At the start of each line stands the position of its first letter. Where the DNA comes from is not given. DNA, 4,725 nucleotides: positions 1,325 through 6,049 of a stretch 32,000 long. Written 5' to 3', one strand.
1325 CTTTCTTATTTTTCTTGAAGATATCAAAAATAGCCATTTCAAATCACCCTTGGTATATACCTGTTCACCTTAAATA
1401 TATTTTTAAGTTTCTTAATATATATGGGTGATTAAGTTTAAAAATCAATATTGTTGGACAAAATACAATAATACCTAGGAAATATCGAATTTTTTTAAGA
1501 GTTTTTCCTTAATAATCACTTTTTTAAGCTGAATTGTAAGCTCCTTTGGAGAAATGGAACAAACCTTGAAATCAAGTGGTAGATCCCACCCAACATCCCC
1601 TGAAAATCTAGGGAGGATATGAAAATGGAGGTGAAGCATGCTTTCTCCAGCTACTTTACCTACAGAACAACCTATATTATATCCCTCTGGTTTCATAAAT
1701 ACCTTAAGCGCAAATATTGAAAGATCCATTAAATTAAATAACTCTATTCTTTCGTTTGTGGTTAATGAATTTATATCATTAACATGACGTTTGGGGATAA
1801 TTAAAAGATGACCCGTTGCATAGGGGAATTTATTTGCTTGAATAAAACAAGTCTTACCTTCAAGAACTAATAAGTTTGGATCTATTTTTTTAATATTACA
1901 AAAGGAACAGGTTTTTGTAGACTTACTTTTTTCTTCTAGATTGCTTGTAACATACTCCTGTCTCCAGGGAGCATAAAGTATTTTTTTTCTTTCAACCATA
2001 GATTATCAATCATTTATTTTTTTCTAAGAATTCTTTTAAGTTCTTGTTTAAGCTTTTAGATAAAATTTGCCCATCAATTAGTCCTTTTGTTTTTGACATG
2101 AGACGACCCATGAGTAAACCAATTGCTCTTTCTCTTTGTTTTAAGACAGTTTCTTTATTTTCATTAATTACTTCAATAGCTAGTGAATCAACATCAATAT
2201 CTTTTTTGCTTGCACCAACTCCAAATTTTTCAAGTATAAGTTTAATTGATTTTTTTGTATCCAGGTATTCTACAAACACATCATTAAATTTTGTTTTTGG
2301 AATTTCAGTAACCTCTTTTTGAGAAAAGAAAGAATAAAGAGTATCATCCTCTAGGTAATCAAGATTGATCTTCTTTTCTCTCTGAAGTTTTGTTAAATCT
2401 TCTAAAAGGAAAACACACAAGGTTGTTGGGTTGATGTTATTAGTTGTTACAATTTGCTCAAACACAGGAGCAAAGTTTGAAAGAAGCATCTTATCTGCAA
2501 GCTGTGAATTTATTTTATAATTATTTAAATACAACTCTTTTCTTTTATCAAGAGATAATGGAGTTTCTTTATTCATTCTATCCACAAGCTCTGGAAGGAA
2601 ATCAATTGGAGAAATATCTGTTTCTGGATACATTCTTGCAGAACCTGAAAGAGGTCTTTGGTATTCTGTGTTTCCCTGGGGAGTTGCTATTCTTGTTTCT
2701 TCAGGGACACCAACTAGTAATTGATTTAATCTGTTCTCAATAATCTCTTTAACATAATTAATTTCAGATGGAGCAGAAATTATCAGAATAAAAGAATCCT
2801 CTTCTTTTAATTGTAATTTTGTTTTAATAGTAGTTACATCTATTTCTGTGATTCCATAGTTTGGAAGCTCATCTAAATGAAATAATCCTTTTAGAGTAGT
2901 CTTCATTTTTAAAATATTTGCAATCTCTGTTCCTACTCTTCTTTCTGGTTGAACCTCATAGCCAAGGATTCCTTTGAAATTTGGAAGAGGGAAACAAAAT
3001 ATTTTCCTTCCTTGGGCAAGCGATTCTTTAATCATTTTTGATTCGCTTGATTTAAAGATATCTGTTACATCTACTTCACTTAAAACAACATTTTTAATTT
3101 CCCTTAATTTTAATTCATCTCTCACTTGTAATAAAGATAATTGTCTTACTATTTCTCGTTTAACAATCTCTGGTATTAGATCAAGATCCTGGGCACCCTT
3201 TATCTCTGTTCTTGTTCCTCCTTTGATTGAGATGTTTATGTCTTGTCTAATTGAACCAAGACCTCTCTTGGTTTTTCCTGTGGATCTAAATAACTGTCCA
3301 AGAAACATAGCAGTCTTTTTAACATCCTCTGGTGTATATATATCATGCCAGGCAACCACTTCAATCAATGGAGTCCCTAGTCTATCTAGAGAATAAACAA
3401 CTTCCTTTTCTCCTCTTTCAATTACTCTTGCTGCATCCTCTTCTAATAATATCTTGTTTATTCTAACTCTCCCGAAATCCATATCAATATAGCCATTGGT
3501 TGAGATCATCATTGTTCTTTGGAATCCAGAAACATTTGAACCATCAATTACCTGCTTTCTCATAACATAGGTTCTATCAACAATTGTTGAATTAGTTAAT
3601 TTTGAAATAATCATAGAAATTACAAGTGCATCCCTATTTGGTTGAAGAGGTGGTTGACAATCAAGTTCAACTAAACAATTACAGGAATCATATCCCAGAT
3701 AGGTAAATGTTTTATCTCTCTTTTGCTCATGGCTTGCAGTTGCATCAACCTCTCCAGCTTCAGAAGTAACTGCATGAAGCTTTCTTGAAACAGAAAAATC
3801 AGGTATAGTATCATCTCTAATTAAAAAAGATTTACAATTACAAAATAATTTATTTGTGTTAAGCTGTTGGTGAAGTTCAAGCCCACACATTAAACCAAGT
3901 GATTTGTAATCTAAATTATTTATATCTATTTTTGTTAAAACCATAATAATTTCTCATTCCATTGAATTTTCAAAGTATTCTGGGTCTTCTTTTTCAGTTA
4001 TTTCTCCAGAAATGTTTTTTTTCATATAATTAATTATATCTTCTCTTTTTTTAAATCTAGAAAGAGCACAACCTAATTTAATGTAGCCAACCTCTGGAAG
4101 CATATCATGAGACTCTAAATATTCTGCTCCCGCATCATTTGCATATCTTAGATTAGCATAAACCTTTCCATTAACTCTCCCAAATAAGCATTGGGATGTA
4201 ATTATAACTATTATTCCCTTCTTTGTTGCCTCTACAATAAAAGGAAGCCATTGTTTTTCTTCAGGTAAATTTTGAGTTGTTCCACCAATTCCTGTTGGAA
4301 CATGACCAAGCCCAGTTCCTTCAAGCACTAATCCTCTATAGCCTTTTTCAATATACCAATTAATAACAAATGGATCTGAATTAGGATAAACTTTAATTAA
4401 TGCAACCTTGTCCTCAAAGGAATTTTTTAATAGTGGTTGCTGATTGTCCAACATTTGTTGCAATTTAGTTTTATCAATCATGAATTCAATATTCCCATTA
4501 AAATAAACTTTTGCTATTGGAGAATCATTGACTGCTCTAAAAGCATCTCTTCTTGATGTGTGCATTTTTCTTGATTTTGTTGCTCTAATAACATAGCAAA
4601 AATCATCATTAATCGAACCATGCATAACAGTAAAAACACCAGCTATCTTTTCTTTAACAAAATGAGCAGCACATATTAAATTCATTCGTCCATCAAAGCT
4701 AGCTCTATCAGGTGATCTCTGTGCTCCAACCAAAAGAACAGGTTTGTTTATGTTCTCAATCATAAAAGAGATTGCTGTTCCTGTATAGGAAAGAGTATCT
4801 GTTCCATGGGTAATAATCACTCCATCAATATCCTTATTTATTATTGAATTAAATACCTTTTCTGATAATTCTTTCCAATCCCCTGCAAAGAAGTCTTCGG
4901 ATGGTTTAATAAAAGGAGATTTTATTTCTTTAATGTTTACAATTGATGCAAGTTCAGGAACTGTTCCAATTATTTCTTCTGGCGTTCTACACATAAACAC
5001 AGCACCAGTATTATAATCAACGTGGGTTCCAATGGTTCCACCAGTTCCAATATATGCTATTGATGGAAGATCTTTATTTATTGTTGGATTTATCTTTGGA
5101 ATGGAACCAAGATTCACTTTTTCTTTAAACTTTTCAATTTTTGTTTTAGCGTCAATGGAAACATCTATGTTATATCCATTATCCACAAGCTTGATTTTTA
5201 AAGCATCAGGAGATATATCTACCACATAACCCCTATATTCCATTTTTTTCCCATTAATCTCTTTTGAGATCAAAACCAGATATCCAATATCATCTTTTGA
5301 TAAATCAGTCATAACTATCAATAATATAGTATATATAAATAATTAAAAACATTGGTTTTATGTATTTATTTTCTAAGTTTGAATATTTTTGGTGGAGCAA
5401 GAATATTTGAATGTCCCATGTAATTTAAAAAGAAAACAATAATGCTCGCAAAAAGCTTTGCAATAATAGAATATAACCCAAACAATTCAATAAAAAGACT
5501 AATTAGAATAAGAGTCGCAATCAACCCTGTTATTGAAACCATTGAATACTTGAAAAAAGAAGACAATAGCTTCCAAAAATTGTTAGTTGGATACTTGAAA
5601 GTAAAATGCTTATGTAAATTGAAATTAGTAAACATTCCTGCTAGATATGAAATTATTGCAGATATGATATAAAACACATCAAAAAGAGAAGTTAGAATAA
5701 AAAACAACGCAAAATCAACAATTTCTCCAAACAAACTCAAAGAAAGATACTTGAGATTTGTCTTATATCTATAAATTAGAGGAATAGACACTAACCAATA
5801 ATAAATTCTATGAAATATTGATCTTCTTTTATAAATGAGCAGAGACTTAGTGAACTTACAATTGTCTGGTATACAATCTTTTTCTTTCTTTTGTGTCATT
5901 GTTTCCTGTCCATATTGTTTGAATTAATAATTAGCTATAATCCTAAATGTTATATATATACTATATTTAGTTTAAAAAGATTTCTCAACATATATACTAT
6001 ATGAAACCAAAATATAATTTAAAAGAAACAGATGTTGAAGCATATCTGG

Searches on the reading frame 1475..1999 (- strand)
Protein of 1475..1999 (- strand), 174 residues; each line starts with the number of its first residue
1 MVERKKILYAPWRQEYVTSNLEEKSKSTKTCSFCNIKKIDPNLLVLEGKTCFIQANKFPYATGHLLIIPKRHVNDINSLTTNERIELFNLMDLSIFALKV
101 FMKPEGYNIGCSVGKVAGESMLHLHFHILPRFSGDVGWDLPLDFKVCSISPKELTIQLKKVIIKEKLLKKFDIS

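Call 16: search_protein_families(library=pfam, proteins=[window:1475-1999:-], max_evalue=0.001)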
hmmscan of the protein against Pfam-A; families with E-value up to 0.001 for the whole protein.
window:1475-1999:- (174 aa): 3 families
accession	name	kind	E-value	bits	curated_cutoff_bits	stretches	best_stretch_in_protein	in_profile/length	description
PF01230.28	HIT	-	1.5e-18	67.7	21.5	1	41-133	5-97/98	HIT domain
PF11969.13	DcpS_C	-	3.3e-09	37.7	24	1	31-129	2-100/114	Scavenger mRNA decapping enzyme C-term binding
PF04677.20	CwfJ_C_1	-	6.8e-06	26.4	21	1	20-89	3-73/122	Protein similar to CwfJ C-terminus 1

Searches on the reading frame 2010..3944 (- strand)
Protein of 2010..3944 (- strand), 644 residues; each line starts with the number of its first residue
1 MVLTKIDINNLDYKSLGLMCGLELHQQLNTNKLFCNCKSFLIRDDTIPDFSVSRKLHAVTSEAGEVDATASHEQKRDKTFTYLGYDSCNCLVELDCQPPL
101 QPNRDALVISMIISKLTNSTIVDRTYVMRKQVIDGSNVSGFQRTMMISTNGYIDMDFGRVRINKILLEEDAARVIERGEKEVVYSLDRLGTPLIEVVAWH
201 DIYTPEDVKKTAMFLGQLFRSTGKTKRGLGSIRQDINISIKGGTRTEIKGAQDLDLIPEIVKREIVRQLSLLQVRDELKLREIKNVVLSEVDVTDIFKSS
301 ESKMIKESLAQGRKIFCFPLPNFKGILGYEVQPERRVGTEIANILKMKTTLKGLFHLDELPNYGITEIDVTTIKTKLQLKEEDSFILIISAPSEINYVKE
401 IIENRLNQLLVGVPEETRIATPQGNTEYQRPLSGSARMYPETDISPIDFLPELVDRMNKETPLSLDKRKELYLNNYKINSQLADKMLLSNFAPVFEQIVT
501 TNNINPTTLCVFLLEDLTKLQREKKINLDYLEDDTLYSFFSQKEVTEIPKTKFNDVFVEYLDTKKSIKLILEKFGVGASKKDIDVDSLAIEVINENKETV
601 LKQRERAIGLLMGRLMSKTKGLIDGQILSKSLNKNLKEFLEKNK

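Call 16: search_protein_families(library=pfam, proteins=[window:2010-3944:-], max_evalue=0.001)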
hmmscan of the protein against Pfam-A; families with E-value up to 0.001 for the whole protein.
window:2010-3944:- (644 aa): 2 families
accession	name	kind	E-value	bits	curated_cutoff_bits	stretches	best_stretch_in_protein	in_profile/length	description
PF02934.20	GatB_N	-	2.8e-49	168.2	23.4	1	19-453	2-275/277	GatB/GatE catalytic domain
PF02637.23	GatB_Yqey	-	7.4e-14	52.3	27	1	494-636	2-148/148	GatB domain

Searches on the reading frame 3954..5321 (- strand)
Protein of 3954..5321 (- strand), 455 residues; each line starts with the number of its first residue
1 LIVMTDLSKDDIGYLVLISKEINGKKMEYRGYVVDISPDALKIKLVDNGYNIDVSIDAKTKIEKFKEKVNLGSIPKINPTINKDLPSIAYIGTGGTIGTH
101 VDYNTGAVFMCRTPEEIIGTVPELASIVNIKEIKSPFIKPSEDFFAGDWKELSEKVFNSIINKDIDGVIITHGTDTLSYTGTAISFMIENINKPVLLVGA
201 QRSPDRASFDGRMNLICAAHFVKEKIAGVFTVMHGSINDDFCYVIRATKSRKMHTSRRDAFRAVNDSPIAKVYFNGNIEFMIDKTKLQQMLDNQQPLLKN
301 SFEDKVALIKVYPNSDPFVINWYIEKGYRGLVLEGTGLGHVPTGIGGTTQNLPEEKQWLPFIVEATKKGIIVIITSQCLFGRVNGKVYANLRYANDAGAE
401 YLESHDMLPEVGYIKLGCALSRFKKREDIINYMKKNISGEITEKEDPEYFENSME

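Call 16: search_protein_families(library=pfam, proteins=[window:3954-5321:-], max_evalue=0.001)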
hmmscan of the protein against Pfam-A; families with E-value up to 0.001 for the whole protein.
window:3954-5321:- (455 aa): 2 families
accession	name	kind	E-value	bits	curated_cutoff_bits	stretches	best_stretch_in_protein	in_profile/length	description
PF00710.25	Asparaginase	-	3.3e-48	164.2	22.5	1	88-280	2-187/193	Asparaginase, N-terminal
PF17763.6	Asparaginase_C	-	7.6e-24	84.3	34.6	1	305-433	1-114/114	Glutaminase/Asparaginase C-terminal domain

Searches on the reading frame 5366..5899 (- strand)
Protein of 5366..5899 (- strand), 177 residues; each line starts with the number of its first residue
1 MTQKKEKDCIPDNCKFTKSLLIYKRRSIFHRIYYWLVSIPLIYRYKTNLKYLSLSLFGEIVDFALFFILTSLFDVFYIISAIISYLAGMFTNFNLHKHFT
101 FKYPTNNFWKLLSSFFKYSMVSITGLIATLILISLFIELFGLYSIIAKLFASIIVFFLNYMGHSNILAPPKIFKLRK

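Call 16: search_protein_families(library=pfam, proteins=[window:5366-5899:-], max_evalue=0.001)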
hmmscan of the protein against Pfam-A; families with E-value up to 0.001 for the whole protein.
window:5366-5899:- (177 aa): 1 family
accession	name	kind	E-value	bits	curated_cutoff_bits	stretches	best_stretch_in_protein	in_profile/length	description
PF04138.20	GtrA_DPMS_TM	-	1.9e-20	73.7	26.1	1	50-165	1-114/117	GtrA/DPMS, transmembrane domain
